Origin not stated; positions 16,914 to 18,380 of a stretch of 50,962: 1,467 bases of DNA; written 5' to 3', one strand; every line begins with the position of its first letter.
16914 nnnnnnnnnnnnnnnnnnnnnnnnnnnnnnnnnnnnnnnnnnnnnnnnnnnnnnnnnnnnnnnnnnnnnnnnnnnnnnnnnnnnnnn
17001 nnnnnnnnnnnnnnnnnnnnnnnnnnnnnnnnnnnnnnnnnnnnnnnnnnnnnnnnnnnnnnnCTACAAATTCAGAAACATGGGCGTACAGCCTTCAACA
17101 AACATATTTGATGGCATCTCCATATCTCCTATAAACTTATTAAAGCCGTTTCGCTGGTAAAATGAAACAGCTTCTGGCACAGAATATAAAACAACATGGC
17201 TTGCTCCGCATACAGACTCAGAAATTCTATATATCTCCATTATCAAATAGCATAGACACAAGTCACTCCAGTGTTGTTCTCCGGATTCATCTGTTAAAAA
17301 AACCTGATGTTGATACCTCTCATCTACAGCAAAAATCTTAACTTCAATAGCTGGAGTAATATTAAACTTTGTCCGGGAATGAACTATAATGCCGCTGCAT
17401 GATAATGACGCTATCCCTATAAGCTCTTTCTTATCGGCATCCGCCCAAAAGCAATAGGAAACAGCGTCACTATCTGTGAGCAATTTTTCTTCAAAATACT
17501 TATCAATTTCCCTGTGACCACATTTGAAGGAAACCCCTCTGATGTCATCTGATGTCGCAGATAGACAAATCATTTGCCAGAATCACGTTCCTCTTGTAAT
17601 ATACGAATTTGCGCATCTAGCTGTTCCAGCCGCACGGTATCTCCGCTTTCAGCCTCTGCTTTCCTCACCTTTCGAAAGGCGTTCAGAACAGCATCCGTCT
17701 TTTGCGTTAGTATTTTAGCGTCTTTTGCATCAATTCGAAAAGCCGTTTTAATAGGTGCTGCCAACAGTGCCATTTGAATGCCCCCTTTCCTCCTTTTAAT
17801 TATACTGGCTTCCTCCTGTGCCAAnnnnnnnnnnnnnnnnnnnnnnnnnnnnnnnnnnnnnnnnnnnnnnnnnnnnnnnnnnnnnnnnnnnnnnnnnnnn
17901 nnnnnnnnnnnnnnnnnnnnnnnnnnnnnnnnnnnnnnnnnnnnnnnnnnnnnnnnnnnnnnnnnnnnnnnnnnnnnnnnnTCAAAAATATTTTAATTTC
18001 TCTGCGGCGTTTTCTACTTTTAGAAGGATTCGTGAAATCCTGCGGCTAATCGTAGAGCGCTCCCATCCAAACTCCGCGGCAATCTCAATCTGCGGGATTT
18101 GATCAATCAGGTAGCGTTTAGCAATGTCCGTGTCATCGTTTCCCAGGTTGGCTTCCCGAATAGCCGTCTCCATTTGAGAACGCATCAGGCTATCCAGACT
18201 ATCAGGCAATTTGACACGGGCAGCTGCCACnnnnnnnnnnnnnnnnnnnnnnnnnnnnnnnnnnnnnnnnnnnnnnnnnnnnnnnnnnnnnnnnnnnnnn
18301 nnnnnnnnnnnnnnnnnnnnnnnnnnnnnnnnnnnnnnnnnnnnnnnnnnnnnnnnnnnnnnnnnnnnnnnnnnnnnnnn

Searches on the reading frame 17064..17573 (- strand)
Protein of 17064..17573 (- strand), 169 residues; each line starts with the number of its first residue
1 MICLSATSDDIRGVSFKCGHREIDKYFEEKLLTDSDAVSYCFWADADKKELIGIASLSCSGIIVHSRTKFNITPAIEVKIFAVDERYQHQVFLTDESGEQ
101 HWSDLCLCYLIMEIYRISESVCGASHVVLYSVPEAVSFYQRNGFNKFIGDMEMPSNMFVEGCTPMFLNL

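Call 3: search_protein_families(library=pfam, max_evalue=0.1, proteins=[window:17064-17573:-])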
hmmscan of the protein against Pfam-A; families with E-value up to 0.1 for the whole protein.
window:17064-17573:- (169 aa): 2 families
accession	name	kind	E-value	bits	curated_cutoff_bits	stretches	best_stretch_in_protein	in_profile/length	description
PF13508.13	Acetyltransf_7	-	0.004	17.9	27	0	128-145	66-83/84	Acetyltransferase (GNAT) domain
PF13673.13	Acetyltransf_10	-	0.0093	16.4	23.6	0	122-147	85-110/128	Acetyltransferase (GNAT) domain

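Call 4: search_protein_families(library=phrogs, max_evalue=0.1, proteins=[window:17064-17573:-])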
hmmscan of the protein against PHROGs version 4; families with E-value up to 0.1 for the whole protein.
window:17064-17573:- (169 aa): 1 family
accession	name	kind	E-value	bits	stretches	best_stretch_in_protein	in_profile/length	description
phrog_1758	-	other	9.7e-11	42.9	1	15-166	25-175/184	acetyltransferase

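Call 6: search_protein_families(library=ncbifam, max_evalue=0.1, proteins=[window:17064-17573:-])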
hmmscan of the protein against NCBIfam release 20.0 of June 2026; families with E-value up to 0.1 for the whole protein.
window:17064-17573:- (169 aa): 0 families

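Call 67: search_protein_families(library=padloc, max_evalue=0.01, proteins=[window:17064-17573:-])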
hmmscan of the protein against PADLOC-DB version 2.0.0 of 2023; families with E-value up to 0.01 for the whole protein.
window:17064-17573:- (169 aa): 0 families

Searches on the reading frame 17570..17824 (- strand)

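Call 3: search_protein_families(library=pfam, max_evalue=0.1, proteins=[window:17570-17824:-])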
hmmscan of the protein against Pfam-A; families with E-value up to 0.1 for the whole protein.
window:17570-17824:- (84 aa): 1 family
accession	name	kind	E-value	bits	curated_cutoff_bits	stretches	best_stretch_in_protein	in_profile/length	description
PF06384.16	ICAT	-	0.046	14.6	25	1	26-63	28-66/78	Beta-catenin-interacting protein ICAT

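Call 4: search_protein_families(library=phrogs, max_evalue=0.1, proteins=[window:17570-17824:-])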
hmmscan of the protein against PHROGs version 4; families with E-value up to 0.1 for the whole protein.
window:17570-17824:- (84 aa): 0 families

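Call 6: search_protein_families(library=ncbifam, max_evalue=0.1, proteins=[window:17570-17824:-])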
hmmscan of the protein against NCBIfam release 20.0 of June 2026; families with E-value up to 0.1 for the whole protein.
window:17570-17824:- (84 aa): 0 families

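Call 67: search_protein_families(library=padloc, max_evalue=0.01, proteins=[window:17570-17824:-])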
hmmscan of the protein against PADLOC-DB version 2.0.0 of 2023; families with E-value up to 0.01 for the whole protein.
window:17570-17824:- (84 aa): 0 families

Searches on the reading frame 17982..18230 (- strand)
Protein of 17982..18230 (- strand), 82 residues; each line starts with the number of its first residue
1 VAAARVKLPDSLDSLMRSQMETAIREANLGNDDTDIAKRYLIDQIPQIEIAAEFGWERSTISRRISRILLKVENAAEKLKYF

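Call 3: search_protein_families(library=pfam, max_evalue=0.1, proteins=[window:17982-18230:-])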
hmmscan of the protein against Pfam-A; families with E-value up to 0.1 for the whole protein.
window:17982-18230:- (82 aa): 8 families
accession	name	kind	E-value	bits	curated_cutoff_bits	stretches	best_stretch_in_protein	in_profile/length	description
PF16509.11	KORA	-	0.001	19.7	26.7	1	17-70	3-56/84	TrfB plasmid transcriptional repressor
PF04545.22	Sigma70_r4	-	0.0013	18.6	24.1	1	38-72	15-48/50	Sigma-70, region 4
PF24034.1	DUF7343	-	0.011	16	27.6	1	44-68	18-42/62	Domain of unknown function (DUF7343)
PF13384.12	HTH_23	-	0.013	15.7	24.6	1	40-67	14-40/50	Homeodomain-like domain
PF13412.12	HTH_24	-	0.035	14.1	21.9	1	45-67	18-40/48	Winged helix-turn-helix DNA-binding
PF13518.12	HTH_28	-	0.038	14.5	25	1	39-67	7-35/52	Helix-turn-helix domain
PF08281.18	Sigma70_r4_2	-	0.046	13.8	25.7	1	49-71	31-53/54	Sigma-70, region 4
PF18928.5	DUF5677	-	0.068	13.7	27.1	1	8-45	26-64/166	Family of unknown function (DUF5677)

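Call 4: search_protein_families(library=phrogs, max_evalue=0.1, proteins=[window:17982-18230:-])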
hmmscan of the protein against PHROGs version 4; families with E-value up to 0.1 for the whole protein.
window:17982-18230:- (82 aa): 14 families
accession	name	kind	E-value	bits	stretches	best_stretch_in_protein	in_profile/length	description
phrog_3512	-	transcription regulation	6.3e-06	27.4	1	18-81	55-118/130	sigma factor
phrog_36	-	transcription regulation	0.0001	23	1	18-80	131-191/220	transcriptional regulator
phrog_351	-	transcription regulation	0.00018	21.2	1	36-77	684-727/928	RNA polymerase sigma factor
phrog_1740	-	transcription regulation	0.0028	17.2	1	35-78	175-218/567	RNA polymerase sigma factor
phrog_5767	-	transcription regulation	0.0051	17.2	1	10-79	272-339/393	sigma factor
phrog_517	-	DNA, RNA and nucleotide metabolism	0.0077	18.1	1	32-68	90-125/128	HTH DNA binding protein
phrog_7545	-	DNA, RNA and nucleotide metabolism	0.013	16.7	1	32-78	6-52/160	HNH endonuclease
phrog_11138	-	unknown function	0.024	15.9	1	19-74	84-137/142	-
phrog_8340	-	unknown function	0.029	15.4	1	16-79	80-142/152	-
phrog_125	-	DNA, RNA and nucleotide metabolism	0.029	14.9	1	22-74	156-209/254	DNA invertase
phrog_13787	-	unknown function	0.048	14.8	1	28-73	121-165/172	-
phrog_191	-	transcription regulation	0.073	14.3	0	47-76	26-55/106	CII-like transcriptional activator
phrog_3282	-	transcription regulation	0.08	13.8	0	49-74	67-92/158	sigma factor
phrog_1065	-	unknown function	0.093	13.6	1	46-77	108-139/192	-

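Call 6: search_protein_families(library=ncbifam, max_evalue=0.1, proteins=[window:17982-18230:-])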
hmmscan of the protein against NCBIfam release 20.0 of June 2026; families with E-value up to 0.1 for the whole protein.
window:17982-18230:- (82 aa): 3 families
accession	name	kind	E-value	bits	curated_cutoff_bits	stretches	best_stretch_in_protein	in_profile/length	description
TIGR02937.1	sigma70-ECF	superfamily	5.6e-06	26.1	42.9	1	18-75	109-164/165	sigma-70 family RNA polymerase sigma factor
TIGR03001.1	Sig-70_gmx1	subfamily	0.001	18.5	154.6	1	16-69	147-202/244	RNA polymerase sigma-70 factor, Myxococcales family 1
TIGR02395.1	rpoN_sigma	equivalog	0.045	12.8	277.35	1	49-82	328-361/434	RNA polymerase factor sigma-54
